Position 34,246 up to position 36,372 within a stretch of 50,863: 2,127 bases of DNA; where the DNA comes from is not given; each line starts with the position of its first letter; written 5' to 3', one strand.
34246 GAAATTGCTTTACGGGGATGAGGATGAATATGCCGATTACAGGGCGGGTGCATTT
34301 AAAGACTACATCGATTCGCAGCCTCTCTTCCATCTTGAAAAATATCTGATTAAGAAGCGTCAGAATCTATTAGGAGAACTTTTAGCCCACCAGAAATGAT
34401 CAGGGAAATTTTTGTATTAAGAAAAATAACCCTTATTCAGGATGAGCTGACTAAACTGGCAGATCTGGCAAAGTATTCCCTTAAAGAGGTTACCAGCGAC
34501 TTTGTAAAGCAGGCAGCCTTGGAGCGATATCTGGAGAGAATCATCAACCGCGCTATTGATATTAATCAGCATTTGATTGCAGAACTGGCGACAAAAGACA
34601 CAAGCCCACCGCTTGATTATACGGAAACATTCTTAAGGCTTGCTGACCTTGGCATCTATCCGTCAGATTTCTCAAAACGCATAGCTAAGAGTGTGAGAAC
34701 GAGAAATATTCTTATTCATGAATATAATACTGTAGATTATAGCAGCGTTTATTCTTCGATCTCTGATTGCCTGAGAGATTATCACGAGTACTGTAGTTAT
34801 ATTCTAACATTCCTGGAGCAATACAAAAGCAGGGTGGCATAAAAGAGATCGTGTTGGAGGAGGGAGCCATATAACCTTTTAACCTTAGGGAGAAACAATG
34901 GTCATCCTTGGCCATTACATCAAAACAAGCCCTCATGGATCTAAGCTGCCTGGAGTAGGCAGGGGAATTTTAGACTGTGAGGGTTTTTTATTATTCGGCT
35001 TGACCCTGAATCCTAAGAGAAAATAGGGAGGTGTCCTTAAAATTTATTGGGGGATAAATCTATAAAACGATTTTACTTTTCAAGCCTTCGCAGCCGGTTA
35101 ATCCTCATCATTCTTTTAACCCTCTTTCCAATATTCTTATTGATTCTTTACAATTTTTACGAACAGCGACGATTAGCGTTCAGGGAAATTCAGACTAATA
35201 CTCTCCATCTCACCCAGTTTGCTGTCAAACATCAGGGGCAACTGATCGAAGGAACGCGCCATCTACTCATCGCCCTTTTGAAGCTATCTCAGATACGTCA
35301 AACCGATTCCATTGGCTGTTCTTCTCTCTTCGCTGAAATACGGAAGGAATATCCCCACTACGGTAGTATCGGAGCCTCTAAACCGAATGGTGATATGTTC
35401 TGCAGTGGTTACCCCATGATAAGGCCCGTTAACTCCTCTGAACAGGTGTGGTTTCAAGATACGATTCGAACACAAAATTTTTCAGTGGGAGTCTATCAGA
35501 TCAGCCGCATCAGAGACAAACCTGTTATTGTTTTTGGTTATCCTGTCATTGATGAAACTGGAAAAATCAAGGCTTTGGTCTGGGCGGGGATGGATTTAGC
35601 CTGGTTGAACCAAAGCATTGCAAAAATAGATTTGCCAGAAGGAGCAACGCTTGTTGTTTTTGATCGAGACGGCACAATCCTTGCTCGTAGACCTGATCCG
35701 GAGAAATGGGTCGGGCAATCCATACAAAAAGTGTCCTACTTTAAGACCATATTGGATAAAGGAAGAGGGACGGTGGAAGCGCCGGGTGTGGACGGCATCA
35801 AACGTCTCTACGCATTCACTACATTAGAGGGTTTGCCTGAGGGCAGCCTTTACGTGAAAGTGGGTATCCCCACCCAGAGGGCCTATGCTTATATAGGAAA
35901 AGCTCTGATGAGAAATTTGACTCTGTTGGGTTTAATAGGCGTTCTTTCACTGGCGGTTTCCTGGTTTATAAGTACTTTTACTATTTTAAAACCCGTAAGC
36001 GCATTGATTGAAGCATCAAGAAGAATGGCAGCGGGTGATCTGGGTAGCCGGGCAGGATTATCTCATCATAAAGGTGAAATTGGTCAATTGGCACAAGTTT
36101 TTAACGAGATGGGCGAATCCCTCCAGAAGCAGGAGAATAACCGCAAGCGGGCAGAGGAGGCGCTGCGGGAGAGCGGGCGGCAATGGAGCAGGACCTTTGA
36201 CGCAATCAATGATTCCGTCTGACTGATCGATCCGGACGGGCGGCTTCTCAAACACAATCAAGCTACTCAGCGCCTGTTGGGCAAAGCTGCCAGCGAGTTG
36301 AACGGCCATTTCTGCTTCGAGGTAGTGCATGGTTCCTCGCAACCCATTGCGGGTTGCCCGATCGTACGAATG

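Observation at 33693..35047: Consensus promoter plus ~140-nt structured leader/sRNA with terminator, duplicated as ~190-bp direct repeats bracketing the MNT-HepT cassette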

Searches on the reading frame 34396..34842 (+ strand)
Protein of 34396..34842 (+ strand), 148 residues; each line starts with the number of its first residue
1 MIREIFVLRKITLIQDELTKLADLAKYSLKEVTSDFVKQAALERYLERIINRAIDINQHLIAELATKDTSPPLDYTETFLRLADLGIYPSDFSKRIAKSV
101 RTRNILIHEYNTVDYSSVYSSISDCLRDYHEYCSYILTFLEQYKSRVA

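Call 13: find_encoding_contigs(protein=window:34396-34842:+, flank=10000, max_places=10)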
Protein window:34396-34842:+ (148 aa): 22 contigs read that carry it; 10 places shown.
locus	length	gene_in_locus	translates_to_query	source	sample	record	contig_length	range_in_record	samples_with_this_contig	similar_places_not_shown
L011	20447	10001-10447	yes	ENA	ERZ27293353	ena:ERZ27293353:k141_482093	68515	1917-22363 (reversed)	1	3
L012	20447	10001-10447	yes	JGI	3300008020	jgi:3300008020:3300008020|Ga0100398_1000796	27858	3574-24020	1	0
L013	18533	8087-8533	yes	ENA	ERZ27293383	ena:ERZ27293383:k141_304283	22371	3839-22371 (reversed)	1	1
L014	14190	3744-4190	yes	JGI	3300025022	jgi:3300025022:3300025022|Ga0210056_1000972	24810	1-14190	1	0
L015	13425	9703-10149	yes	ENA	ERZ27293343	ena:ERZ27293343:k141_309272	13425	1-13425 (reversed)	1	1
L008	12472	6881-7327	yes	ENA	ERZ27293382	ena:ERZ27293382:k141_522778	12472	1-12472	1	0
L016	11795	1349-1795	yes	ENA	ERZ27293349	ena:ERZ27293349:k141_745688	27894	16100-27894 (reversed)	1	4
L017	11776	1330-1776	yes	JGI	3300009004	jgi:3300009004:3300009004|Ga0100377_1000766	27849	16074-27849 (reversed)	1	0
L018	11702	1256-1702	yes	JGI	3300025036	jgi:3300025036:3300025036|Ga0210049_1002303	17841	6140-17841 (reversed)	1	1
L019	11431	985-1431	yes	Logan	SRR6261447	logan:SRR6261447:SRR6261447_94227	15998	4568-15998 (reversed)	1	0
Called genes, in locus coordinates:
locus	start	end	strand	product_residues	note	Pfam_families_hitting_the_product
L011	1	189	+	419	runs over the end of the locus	PF02812:ELFV_dehydrog_N, PF00208:ELFV_dehydrog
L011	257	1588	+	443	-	PF00202:Aminotran_3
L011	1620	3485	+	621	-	PF02730:AFOR_N, PF01314:AFOR_C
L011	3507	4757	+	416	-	PF13433:Peripla_BP_5, PF13458:Peripla_BP_6, PF01094:ANF_receptor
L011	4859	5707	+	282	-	PF02653:BPD_transp_2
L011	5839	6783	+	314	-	PF02653:BPD_transp_2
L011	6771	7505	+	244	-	PF00005:ABC_tran, PF13304:AAA_21 (faint), PF12399:BCA_ABC_TP_C (weak)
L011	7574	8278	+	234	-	PF00005:ABC_tran, PF02463:SMC_N (faint), PF13304:AAA_21 (weak)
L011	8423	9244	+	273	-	PF05853:BKACE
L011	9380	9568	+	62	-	-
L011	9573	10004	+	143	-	PF01909:NTP_transf_2, PF18765:Polbeta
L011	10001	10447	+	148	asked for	PF01934:HepT-like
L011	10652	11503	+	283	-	PF02743:dCache_1, PF22588:dCache_1_like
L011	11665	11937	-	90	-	-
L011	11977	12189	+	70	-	-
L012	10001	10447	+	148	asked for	PF01934:HepT-like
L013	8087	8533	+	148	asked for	PF01934:HepT-like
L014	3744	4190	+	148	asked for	PF01934:HepT-like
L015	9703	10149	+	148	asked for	PF01934:HepT-like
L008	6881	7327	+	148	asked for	PF01934:HepT-like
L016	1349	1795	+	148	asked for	PF01934:HepT-like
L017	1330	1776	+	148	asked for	PF01934:HepT-like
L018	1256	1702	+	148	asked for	PF01934:HepT-like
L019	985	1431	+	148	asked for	PF01934:HepT-like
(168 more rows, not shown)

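Call 86: search_protein_families(library=ncbifam, proteins=[window:34396-34842:+], max_evalue=0.001)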
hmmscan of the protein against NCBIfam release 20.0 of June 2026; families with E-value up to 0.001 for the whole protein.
window:34396-34842:+ (148 aa): 1 family
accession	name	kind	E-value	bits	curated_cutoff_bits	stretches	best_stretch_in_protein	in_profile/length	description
NF047751.1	HepT_toxin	equivalog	1.1e-27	96.3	60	1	10-132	1-120/120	type VII toxin-antitoxin system HepT family RNase toxin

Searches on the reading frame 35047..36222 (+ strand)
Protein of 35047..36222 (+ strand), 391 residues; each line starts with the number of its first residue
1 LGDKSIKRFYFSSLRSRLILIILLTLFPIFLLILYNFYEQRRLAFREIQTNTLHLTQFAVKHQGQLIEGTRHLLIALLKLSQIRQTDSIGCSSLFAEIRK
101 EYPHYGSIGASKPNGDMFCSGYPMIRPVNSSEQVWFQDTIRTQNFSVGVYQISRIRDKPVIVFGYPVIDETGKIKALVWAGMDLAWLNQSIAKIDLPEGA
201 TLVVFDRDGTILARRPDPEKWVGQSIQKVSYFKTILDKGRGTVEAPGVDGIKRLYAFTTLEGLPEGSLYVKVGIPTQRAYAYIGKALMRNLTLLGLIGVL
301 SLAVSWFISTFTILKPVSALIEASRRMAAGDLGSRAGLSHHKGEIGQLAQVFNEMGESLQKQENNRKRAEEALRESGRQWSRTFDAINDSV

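Call 16: find_homologous_proteins(query=window:35047-36222:+, max_evalue=1e-20)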
Query window:35047-36222:+ (391 aa): 39 proteins with E <= 1e-20 among 8000 candidates.
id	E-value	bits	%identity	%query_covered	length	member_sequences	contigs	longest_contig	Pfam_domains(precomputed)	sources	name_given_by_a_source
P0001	8.2e-258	873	100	100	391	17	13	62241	PF00672.31,PF02743.25,PF22588.2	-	-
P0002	9.4e-102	359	46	87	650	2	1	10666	PF00672.31,PF02743.25,PF22588.2,PF02518.32,PF00512.32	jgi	jgi:signal transduction histidine kinase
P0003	2.2e-100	355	44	94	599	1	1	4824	PF00672.31,PF02743.25,PF13581.13,PF07730.20,PF02518.32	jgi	-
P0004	3.6e-99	351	43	90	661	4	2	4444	PF00672.31,PF08447.19,PF13426.14,PF02743.25,PF00989.32,PF00990.27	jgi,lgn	jgi:diguanylate cyclase (GGDEF)-like protein/PAS domain S-box-containing protein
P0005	1.1e-98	349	43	92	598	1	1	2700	PF00672.31,PF02743.25,PF13581.13,PF07730.20,PF02518.32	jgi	jgi:signal transduction histidine kinase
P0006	4.9e-97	344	43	89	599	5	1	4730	PF00672.31,PF02743.25,PF13581.13,PF07730.20,PF02518.32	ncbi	-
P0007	7.7e-93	330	44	96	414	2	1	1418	PF00672.31,PF02743.25,PF22588.2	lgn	-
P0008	4.2e-92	327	43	96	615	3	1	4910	PF00672.31,PF02743.25,PF02518.32,PF00512.32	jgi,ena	-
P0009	6.1e-92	327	45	94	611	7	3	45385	PF00672.31,PF02743.25,PF02518.32,PF00512.32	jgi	jgi:signal transduction histidine kinase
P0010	7.9e-92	326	42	97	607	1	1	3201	PF00672.31,PF02743.25,PF02518.32,PF00512.32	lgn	-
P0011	9.4e-92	326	43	91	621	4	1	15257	PF00672.31,PF02743.25,PF02518.32,PF00512.32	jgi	jgi:signal transduction histidine kinase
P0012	1.8e-91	325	42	93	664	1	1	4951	PF00672.31,PF13426.14,PF13188.14,PF02743.25,PF00989.32,PF00990.27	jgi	jgi:diguanylate cyclase (GGDEF)-like protein/PAS domain S-box-containing protein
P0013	5.8e-91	324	43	89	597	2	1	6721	PF00672.31,PF02743.25,PF13581.13,PF07730.20,PF02518.32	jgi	jgi:signal transduction histidine kinase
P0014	5.6e-90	320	39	99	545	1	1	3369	PF00672.31,PF08447.19,PF13426.14,PF13188.14,PF12860.14,PF02743.25,PF22588.2,PF08448.17,PF00989.32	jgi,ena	-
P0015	2.5e-89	318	41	91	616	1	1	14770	PF00672.31,PF02743.25,PF02518.32,PF00512.32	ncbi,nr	ncbi:MAG TPA: ATP-binding protein [Methylomirabilota bacterium]|nr:ATP-binding protein [Methylomirab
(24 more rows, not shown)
